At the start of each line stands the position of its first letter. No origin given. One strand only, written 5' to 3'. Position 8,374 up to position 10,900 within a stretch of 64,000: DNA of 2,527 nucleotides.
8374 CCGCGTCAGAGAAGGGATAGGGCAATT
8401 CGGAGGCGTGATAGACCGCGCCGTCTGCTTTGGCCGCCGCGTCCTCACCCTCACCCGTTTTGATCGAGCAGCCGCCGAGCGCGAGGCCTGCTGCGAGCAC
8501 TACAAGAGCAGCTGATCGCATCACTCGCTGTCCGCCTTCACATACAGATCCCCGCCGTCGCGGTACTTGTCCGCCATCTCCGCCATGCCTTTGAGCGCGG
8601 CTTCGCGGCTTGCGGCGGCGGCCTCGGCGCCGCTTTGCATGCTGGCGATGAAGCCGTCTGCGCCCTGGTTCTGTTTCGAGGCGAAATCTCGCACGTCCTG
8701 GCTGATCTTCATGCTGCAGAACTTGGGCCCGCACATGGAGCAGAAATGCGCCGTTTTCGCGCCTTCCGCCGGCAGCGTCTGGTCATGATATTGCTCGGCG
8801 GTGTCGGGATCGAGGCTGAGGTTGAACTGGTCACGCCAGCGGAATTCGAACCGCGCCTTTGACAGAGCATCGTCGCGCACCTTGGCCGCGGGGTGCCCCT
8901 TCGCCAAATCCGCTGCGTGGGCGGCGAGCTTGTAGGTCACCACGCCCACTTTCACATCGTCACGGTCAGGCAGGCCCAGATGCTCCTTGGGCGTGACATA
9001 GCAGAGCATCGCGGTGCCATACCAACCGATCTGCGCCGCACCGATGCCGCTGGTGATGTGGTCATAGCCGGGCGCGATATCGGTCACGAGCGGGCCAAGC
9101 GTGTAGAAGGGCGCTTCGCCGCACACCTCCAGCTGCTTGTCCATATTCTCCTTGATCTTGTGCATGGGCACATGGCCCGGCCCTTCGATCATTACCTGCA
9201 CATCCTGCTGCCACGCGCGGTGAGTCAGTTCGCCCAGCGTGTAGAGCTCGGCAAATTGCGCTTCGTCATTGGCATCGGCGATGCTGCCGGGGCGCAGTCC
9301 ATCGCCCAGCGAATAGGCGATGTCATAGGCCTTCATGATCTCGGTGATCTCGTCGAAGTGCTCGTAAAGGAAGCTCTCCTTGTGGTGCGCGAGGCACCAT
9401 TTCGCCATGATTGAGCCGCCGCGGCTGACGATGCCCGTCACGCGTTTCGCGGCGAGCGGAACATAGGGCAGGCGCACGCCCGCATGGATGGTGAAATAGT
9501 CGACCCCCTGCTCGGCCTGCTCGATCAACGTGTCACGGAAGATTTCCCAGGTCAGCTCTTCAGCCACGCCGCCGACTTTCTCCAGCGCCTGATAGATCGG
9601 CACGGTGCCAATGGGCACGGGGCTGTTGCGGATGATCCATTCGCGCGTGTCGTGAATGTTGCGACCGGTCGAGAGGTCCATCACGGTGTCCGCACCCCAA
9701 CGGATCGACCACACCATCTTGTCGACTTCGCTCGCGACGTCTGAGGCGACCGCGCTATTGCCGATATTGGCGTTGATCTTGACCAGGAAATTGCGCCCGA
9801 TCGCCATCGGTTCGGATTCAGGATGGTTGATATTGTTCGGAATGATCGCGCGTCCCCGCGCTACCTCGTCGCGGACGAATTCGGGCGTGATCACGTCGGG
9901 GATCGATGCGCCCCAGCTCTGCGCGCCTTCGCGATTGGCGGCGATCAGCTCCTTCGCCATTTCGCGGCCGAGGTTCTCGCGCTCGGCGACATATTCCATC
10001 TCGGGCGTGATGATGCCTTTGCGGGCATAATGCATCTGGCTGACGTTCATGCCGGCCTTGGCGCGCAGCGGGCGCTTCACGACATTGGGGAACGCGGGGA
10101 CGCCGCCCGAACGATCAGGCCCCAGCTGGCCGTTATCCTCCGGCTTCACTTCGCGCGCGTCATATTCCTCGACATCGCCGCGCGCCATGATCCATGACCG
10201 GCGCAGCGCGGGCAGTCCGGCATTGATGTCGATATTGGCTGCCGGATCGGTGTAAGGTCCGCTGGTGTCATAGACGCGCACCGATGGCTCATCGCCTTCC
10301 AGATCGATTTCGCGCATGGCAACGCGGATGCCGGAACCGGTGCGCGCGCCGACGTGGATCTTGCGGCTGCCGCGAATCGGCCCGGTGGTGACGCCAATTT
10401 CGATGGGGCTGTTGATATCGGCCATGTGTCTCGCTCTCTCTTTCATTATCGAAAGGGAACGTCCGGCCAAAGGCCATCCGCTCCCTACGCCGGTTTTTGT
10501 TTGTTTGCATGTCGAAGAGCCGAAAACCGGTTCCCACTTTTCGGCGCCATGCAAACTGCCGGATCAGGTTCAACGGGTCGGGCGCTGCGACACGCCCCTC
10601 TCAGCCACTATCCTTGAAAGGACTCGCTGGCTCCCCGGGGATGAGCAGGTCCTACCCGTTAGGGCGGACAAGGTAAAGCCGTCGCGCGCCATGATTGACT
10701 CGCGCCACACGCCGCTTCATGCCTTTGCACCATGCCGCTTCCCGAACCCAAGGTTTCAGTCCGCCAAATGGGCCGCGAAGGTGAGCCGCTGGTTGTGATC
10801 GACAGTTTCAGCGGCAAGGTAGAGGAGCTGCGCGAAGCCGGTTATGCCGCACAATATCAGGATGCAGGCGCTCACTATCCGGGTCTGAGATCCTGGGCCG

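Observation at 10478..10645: TPP riboswitch with a ~60-nt palindromic repeat inserted in loop L5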

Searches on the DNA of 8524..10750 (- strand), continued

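Call 75: search_with_rna_model(model_id=R1, sources=[window, L001, L002, L003, L004, L005, L006, L007, L008, L009, L010, L011, L012, L013, L014, L015, L016, L017, L018, L019, L020, L021, L022, L023, L024, L025, L026, L027, L028, L029, L030, L031, L032, L033, L034, L035, L036, L037, L038, L039, L040, L041, L042, L043, L044, L045, L046, L047, L048, L049, L050, L051, L052, L053, L054, L055, L056, L057, L058, L059, L060, L061, L062, L063, L064, L065, L066, L067, L068, L069, L070, L071, L072, L073, L074, L075, L076, L077, L078, L079, L080, L205, L206, L207, L208, L225], max_evalue=10)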
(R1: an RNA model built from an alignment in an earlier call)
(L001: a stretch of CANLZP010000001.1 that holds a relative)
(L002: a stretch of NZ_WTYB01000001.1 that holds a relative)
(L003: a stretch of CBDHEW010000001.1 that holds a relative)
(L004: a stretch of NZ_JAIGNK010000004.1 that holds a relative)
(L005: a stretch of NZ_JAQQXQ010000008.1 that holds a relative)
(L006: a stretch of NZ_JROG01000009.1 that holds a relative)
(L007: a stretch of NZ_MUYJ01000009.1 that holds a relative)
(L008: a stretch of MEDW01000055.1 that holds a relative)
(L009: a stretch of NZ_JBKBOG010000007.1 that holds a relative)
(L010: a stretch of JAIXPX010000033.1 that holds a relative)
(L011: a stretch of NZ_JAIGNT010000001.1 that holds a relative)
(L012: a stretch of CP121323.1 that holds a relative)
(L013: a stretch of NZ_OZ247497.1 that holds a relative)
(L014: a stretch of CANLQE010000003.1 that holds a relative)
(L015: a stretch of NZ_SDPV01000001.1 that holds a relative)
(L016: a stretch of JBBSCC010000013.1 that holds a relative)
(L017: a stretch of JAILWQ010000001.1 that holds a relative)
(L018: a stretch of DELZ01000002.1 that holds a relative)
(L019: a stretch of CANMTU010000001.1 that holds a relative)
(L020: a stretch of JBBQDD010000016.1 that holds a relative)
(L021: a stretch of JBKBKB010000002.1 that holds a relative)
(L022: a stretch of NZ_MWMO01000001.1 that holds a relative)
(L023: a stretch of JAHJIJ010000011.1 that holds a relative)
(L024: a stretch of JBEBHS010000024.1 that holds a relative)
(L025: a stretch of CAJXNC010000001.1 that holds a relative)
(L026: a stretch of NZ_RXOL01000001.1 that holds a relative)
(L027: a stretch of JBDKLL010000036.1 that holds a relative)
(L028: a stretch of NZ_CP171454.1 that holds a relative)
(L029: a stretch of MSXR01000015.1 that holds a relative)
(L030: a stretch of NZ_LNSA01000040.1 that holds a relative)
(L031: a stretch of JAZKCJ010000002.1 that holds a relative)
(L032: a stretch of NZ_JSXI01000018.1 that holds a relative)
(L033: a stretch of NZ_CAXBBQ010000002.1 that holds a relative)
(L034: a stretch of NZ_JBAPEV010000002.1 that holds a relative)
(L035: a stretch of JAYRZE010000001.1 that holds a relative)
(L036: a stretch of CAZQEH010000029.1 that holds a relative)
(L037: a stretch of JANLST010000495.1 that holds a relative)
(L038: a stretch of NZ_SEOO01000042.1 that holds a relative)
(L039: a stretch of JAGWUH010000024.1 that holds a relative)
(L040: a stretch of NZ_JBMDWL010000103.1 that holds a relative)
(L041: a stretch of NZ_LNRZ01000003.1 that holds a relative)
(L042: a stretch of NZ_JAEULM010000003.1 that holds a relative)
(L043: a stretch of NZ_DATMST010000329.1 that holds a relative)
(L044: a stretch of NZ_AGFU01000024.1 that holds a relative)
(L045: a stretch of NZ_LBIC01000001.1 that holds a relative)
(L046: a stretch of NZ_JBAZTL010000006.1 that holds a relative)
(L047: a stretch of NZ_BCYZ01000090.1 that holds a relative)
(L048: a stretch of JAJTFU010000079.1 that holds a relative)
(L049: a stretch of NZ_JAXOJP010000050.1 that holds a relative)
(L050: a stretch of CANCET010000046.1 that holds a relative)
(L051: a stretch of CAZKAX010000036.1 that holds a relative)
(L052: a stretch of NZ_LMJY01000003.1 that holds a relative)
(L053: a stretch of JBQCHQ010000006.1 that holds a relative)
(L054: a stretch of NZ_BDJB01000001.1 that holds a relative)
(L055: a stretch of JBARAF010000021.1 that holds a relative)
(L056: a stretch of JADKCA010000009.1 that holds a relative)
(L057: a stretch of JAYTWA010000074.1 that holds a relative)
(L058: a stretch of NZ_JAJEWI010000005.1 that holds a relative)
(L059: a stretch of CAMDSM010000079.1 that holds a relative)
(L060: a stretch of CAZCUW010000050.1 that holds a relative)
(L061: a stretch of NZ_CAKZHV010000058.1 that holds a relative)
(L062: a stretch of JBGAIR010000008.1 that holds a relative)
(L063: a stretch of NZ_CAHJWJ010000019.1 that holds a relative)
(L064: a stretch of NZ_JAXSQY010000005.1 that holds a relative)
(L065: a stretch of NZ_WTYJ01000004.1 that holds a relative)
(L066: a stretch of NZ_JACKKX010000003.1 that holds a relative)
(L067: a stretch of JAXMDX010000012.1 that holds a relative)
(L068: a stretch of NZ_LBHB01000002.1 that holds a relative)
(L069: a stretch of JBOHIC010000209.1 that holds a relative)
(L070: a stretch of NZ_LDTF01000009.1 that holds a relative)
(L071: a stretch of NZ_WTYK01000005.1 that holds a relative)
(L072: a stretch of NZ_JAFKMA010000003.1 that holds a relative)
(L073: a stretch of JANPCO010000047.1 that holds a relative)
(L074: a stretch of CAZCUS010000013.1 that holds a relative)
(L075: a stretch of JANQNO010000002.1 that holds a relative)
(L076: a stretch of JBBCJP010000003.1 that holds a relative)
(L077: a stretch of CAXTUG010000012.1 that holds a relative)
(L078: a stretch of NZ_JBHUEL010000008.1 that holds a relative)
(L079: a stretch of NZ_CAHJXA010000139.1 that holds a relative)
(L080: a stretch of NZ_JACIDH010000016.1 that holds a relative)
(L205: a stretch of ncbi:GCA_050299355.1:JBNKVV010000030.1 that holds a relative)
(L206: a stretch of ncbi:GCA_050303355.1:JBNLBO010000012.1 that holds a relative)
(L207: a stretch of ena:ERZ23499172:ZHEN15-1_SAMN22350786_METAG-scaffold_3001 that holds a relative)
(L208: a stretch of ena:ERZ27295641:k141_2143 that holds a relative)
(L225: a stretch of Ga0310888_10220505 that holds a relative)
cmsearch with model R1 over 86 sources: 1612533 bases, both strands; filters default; matches with E-value up to 10: 8.
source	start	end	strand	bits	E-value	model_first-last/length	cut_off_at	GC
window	10502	10556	-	51.5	1.7e-12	1-56/56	no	0.53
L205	2847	2901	+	49.3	9.1e-12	1-56/56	no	0.55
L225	303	357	-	41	4.3e-09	1-56/56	no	0.56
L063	17661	17723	-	17.8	0.12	1-56/56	no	0.62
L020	18371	18419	-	15.9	0.53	1-56/56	no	0.63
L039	9781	9823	-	12.9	5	1-56/56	no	0.67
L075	552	599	+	12.6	5.9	1-56/56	no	0.67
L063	16663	16673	+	12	9.5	20-30/56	no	0.73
